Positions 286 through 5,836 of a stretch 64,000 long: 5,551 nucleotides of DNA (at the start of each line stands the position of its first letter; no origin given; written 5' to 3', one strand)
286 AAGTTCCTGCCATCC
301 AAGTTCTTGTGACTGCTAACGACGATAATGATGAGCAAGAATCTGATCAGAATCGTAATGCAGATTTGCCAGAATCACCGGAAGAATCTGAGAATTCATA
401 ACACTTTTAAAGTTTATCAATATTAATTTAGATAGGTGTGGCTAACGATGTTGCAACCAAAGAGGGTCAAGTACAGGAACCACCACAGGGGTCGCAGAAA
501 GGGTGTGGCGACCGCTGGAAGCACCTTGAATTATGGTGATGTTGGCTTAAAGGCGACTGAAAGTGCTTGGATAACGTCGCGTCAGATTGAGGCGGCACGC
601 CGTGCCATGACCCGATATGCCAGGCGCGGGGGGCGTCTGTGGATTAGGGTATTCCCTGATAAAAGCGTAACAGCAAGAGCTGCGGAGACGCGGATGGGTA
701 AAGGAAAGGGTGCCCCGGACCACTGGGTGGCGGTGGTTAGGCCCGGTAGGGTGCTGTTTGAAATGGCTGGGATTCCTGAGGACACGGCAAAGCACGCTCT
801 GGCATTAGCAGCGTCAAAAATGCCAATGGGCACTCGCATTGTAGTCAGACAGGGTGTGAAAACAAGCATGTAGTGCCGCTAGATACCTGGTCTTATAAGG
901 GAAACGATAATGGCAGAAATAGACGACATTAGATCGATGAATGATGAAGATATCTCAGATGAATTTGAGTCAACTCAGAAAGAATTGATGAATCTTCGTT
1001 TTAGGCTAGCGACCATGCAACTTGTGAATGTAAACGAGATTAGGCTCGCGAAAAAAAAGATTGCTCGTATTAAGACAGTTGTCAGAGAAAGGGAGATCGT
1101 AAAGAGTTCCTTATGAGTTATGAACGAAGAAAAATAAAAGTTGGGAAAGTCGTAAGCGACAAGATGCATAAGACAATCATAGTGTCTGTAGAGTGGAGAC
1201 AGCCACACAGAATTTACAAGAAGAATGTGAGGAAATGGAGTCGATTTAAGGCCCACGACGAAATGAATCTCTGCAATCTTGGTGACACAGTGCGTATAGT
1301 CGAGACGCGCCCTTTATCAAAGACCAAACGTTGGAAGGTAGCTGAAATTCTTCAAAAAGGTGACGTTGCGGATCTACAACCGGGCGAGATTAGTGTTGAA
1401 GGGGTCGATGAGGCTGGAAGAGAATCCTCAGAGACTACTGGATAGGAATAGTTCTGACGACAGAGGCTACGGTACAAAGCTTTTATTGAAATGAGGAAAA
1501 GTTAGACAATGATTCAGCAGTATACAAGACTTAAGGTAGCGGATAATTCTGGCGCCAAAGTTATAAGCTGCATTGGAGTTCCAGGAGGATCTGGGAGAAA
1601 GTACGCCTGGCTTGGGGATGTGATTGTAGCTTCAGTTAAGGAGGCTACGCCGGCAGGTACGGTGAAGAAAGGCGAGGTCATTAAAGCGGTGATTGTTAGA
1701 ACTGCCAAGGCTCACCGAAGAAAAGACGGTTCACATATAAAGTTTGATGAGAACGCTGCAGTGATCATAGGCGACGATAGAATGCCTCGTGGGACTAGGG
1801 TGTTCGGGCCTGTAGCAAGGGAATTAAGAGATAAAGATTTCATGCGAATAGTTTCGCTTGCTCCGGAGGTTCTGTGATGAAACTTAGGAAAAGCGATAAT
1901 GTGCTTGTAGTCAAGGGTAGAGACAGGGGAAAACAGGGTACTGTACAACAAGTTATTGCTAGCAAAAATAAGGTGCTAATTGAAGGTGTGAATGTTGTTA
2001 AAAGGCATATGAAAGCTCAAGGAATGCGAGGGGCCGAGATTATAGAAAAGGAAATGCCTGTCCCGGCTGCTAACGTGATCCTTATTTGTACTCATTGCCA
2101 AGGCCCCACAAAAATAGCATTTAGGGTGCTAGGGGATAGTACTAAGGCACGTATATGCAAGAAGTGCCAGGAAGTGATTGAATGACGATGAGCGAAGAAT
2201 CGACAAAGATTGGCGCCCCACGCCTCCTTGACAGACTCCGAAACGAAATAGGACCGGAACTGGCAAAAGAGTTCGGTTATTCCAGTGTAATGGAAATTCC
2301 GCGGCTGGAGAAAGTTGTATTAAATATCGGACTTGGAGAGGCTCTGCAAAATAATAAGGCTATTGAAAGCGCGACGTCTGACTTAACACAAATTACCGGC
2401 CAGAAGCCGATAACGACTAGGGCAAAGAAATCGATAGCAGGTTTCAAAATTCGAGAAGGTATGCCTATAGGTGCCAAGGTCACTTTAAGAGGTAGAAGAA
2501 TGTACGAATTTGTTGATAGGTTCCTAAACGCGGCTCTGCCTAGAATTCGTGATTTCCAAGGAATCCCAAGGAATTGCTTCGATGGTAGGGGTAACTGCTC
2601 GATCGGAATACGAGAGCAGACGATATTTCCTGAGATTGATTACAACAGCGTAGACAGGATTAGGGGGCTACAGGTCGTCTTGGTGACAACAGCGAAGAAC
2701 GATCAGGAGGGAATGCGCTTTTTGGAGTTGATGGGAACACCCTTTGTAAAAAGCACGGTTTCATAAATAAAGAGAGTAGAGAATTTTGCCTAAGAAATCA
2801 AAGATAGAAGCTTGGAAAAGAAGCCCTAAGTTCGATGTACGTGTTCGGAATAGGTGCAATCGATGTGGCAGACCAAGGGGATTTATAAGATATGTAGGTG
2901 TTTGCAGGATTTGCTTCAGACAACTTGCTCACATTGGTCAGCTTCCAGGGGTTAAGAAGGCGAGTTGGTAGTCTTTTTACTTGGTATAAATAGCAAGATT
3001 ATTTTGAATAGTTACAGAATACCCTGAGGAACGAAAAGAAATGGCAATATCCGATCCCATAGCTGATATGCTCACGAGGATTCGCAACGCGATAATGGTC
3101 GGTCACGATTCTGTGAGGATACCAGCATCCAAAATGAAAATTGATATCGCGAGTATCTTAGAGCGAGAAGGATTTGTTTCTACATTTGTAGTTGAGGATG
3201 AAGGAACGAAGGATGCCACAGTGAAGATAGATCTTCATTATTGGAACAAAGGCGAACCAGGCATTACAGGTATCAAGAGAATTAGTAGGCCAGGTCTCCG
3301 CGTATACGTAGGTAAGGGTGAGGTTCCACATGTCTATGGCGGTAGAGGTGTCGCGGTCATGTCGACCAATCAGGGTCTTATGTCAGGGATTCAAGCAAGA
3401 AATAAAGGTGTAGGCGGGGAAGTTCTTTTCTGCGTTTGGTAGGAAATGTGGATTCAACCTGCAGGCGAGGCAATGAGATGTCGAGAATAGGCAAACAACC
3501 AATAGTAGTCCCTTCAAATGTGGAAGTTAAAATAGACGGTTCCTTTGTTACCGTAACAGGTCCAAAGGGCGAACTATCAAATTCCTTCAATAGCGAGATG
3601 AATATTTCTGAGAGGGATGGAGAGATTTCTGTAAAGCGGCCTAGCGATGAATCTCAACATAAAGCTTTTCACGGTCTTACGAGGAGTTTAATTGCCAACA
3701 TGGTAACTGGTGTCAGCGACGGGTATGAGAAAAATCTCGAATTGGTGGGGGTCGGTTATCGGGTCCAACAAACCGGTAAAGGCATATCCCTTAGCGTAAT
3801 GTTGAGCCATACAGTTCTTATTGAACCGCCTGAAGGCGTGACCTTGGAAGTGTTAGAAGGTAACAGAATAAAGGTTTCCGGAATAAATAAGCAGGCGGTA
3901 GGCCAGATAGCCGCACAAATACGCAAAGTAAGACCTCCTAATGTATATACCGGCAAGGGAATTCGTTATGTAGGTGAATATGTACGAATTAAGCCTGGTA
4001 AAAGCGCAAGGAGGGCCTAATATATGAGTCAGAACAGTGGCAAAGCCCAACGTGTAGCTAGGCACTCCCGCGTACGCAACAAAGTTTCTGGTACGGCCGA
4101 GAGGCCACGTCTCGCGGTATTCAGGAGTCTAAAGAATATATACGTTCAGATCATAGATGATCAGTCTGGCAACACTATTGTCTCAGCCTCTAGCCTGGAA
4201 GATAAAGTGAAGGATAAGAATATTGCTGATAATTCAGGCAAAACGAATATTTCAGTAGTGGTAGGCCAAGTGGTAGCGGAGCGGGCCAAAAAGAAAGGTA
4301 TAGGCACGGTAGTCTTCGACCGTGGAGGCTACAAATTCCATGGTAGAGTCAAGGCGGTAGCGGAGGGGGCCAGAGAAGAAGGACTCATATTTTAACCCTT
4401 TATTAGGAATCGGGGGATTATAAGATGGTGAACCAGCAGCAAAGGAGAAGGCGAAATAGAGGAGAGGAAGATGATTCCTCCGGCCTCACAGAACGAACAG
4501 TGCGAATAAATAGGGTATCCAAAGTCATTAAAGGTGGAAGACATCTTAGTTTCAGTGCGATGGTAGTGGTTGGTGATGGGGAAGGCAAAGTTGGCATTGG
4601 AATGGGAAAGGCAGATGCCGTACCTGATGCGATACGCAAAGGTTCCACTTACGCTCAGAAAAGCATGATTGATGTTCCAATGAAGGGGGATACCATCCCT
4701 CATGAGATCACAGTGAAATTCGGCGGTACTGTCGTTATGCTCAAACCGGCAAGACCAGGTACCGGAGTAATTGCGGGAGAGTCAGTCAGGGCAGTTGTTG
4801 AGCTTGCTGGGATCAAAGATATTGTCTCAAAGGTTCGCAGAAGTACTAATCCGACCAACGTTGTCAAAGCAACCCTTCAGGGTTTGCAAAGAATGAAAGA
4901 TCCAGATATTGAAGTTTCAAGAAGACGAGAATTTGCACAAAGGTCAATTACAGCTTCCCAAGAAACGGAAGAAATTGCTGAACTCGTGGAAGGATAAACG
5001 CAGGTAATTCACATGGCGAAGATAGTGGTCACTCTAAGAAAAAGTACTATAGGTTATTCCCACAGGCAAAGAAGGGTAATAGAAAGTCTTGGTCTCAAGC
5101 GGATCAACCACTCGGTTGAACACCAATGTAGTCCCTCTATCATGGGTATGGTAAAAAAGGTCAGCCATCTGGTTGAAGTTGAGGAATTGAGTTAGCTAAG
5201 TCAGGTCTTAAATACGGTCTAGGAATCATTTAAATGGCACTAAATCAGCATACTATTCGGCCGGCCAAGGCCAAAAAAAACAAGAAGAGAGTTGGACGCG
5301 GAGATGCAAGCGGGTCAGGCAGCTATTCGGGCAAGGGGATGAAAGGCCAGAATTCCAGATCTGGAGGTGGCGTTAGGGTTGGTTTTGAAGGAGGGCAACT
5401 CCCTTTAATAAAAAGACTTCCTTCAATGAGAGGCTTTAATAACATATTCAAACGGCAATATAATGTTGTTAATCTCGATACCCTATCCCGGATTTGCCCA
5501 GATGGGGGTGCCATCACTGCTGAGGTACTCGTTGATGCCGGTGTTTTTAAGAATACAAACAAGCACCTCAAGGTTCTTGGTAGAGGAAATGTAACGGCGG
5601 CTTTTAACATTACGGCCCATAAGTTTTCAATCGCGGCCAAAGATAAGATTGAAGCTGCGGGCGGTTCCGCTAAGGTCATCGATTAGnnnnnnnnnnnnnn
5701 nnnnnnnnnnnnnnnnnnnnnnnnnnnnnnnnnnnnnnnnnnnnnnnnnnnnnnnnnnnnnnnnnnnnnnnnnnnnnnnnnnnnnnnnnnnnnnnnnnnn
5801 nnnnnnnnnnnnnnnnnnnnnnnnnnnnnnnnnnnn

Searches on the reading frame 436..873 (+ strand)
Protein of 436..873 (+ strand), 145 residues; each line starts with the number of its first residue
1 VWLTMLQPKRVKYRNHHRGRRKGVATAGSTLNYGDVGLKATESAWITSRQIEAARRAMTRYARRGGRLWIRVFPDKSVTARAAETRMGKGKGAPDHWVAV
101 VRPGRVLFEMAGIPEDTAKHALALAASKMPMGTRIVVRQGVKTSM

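Call 86: search_protein_families(library=pfam, proteins=[window:436-873:+], max_evalue=0.00001)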
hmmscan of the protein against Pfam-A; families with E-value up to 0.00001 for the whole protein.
window:436-873:+ (145 aa): 1 family
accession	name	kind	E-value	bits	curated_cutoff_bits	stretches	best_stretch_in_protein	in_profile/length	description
PF00252.24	Ribosomal_L16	-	4.5e-51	172.7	27.9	1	8-136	1-132/132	Ribosomal protein L16p/L10e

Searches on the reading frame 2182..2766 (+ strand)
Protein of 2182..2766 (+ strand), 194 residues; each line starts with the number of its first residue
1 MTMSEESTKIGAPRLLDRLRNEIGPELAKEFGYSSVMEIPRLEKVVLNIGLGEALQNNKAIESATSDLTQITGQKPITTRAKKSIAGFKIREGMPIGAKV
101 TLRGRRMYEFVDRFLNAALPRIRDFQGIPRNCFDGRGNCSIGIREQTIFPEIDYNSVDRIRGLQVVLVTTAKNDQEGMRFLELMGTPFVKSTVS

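Call 86: search_protein_families(library=pfam, proteins=[window:2182-2766:+], max_evalue=0.00001)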
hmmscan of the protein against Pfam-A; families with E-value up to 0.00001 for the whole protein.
window:2182-2766:+ (194 aa): 2 families
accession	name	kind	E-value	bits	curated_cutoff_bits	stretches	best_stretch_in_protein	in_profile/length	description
PF00673.26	Ribosomal_L5_C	-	6.4e-36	122.8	27.8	1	95-188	1-94/94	ribosomal L5P family C-terminus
PF00281.24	Ribosomal_L5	-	1.2e-27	96.3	34.9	1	35-91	1-57/57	Ribosomal protein L5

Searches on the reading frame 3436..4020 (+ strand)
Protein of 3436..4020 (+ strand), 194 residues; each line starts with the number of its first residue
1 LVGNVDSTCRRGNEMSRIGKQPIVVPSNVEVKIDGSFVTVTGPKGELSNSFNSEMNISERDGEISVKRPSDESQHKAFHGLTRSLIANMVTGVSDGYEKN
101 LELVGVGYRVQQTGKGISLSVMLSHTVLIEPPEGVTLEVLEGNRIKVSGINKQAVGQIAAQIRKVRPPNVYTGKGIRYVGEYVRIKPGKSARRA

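Call 86: search_protein_families(library=pfam, proteins=[window:3436-4020:+], max_evalue=0.00001)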
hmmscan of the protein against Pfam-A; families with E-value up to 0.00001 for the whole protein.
window:3436-4020:+ (194 aa): 1 family
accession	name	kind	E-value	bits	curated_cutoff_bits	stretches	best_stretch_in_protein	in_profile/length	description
PF00347.28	Ribosomal_L6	-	7.2e-36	123.3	27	2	25-96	1-80/80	Ribosomal protein L6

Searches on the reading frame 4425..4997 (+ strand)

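Call 86: search_protein_families(library=pfam, proteins=[window:4425-4997:+], max_evalue=0.00001)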
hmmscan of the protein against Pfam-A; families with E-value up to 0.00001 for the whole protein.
window:4425-4997:+ (190 aa): 2 families
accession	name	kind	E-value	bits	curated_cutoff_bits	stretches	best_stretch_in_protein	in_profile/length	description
PF03719.21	Ribosomal_S5_C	-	5.5e-29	99.9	21.5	1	98-168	2-71/71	Ribosomal protein S5, C-terminal domain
PF00333.26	Ribosomal_S5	-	2.7e-25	88.6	27.1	1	21-85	1-65/65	Ribosomal protein S5, N-terminal domain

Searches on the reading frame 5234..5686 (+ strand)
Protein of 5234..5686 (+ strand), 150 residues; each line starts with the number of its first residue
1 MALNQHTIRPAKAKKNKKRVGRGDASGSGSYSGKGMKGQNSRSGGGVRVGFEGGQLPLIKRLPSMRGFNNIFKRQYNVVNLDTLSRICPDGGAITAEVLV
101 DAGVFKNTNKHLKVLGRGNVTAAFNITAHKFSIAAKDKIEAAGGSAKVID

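Call 86: search_protein_families(library=pfam, proteins=[window:5234-5686:+], max_evalue=0.00001)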
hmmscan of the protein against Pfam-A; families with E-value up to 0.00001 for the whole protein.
window:5234-5686:+ (150 aa): 1 family
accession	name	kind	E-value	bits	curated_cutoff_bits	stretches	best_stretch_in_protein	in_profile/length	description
PF00828.25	Ribosomal_L27A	-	1.4e-18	67.5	21.5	1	78-146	1-71/72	Ribosomal proteins 50S-L15, 50S-L18e, 60S-L27A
